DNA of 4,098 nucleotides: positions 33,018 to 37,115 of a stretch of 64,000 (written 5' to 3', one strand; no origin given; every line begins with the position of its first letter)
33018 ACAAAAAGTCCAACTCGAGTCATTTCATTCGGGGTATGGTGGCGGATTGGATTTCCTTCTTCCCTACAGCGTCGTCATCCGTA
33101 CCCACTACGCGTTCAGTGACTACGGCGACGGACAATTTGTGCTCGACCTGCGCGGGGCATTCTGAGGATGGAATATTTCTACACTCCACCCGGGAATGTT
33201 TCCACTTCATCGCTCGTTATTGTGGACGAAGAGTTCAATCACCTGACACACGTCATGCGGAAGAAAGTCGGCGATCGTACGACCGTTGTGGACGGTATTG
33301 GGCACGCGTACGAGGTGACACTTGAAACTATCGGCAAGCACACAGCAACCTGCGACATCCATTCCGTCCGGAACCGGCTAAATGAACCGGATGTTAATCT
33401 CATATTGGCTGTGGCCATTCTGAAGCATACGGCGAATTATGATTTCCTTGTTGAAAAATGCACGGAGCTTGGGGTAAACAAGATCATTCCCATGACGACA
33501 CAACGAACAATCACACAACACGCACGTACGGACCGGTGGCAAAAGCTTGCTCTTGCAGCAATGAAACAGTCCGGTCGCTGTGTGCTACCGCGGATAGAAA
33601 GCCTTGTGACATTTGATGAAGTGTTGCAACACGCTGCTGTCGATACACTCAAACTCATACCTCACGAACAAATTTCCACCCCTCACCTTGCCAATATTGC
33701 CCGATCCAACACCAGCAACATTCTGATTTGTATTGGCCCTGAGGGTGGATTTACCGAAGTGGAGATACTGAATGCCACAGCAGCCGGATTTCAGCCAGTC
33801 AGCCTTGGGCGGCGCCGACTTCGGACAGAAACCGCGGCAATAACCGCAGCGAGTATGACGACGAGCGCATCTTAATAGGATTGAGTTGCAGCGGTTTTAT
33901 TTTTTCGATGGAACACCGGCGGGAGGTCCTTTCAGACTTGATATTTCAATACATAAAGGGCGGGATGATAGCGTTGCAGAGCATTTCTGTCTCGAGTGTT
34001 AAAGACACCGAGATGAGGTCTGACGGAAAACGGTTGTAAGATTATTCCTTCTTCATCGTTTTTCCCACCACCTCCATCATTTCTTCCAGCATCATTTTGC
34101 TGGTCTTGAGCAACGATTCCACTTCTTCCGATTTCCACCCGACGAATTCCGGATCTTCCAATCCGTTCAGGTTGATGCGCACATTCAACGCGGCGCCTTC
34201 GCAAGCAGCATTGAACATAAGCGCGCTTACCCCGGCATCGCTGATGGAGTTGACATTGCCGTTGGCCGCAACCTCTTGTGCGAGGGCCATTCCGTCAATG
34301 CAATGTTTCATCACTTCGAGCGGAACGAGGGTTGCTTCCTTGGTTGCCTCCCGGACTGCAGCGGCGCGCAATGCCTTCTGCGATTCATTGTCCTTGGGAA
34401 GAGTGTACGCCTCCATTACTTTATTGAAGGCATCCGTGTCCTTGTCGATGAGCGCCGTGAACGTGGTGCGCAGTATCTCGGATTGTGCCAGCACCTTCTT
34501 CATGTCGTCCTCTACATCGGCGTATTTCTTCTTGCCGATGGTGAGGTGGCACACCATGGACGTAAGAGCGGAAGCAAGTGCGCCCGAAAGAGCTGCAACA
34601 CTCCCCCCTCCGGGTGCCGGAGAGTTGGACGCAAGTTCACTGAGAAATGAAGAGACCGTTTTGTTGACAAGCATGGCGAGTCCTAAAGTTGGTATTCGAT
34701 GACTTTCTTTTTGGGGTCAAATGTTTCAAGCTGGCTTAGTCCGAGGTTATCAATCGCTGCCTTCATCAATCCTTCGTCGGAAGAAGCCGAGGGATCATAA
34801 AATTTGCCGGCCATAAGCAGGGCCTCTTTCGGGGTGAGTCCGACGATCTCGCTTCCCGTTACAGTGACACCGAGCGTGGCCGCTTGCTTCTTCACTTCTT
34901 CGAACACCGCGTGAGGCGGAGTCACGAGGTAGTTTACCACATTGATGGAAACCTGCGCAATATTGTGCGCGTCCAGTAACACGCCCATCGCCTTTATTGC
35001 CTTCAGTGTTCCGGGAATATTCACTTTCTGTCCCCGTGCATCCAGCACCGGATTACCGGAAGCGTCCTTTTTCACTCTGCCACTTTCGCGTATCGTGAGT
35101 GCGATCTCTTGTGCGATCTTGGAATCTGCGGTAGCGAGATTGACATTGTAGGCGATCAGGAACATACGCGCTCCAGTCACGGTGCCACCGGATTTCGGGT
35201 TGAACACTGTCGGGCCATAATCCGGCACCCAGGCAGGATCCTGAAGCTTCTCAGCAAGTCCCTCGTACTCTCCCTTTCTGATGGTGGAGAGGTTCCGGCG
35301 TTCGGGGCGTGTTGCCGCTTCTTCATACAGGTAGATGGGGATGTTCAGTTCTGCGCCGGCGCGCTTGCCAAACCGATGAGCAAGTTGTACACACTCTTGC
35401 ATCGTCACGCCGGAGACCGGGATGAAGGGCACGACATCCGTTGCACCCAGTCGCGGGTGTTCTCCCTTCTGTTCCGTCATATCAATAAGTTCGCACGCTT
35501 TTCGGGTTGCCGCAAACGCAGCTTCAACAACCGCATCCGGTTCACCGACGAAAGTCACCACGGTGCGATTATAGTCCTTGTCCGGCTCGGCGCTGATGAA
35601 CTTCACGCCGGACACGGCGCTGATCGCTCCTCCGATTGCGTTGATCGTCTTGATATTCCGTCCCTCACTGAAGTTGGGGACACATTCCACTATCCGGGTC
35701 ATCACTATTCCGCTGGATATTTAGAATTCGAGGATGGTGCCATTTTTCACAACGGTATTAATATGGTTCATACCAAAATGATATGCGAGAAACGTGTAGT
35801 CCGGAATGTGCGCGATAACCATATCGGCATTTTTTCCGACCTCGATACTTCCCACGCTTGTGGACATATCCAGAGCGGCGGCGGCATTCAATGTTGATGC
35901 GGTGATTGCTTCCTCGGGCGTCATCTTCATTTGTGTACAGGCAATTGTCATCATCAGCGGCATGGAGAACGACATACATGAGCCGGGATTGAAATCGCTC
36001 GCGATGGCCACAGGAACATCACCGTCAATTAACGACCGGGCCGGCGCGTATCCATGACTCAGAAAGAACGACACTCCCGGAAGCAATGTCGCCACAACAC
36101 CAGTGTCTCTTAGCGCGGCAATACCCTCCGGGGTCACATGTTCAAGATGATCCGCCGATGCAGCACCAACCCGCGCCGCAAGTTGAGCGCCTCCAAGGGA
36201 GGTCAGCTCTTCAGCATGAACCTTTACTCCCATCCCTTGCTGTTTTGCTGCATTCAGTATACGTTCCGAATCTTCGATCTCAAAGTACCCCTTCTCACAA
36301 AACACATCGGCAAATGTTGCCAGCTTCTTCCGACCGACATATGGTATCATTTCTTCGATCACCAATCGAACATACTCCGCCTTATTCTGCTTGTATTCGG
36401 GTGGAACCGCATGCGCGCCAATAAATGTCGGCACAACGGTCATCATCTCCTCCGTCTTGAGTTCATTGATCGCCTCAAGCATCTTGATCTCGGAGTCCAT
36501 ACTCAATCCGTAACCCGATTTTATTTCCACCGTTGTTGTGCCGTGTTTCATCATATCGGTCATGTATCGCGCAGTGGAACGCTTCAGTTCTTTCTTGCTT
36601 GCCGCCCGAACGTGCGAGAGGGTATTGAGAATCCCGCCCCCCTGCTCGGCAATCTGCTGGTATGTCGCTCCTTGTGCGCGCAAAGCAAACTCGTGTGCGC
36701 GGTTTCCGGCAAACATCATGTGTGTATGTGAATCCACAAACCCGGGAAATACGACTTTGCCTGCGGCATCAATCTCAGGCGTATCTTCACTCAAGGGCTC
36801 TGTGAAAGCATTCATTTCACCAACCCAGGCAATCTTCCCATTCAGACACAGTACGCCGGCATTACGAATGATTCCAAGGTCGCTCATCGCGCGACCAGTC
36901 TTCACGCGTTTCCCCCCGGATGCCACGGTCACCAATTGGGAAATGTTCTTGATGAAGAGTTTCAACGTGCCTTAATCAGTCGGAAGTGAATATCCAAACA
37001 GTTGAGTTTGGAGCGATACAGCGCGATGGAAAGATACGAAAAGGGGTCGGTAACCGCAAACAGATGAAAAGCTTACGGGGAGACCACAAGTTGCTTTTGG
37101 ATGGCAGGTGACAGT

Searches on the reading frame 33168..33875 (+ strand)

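Call 40: search_protein_families(library=pfam, proteins=[window:33168-33875:+], max_evalue=0.00001)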
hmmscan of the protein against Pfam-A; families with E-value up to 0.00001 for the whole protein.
window:33168-33875:+ (235 aa): 2 families
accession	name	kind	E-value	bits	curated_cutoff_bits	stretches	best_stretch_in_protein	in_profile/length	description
PF04452.19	Methyltrans_RNA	-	8.1e-46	156.1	23.9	1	74-230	3-163/165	RNA methyltransferase domain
PF20260.4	PUA_4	-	2.9e-12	46.9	23.9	1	20-64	3-47/48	RNA methyltransferase PUA domain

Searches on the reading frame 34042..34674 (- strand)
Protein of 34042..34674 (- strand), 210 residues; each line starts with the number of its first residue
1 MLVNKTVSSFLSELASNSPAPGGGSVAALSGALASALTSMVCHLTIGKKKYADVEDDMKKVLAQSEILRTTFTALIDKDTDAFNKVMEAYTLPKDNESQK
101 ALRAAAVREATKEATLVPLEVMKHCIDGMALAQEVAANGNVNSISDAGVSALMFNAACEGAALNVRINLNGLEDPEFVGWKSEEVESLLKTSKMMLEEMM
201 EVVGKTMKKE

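Call 40: search_protein_families(library=pfam, proteins=[window:34042-34674:-], max_evalue=0.00001)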
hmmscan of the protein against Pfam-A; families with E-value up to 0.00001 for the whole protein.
window:34042-34674:- (210 aa): 1 family
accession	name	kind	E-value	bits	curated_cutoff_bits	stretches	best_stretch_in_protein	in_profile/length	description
PF04961.17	FTCD_C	-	1.1e-68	231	24.5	1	6-186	1-181/182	Formiminotransferase-cyclodeaminase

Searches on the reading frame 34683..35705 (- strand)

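Call 40: search_protein_families(library=pfam, proteins=[window:34683-35705:-], max_evalue=0.00001)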
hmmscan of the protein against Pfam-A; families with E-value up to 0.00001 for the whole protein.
window:34683-35705:- (340 aa): 2 families
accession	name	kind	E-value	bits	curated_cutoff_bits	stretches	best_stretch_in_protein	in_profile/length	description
PF07837.17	FTCD_N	-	4.4e-74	248.5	27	1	5-180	1-176/176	Formiminotransferase domain, N-terminal subdomain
PF02971.19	FTCD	-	2e-50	170.9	24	1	182-338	1-145/145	Formiminotransferase domain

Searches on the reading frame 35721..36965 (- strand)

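Call 40: search_protein_families(library=pfam, proteins=[window:35721-36965:-], max_evalue=0.00001)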
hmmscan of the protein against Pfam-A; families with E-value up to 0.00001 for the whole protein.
window:35721-36965:- (414 aa): 2 families
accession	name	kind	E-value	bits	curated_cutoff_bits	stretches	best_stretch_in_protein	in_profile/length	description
PF07969.17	Amidohydro_3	-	1.5e-25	91.1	29.7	2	116-386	150-445/472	Amidohydrolase family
PF01979.26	Amidohydro_1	-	5.3e-25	88.8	25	1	71-411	1-344/345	Amidohydrolase family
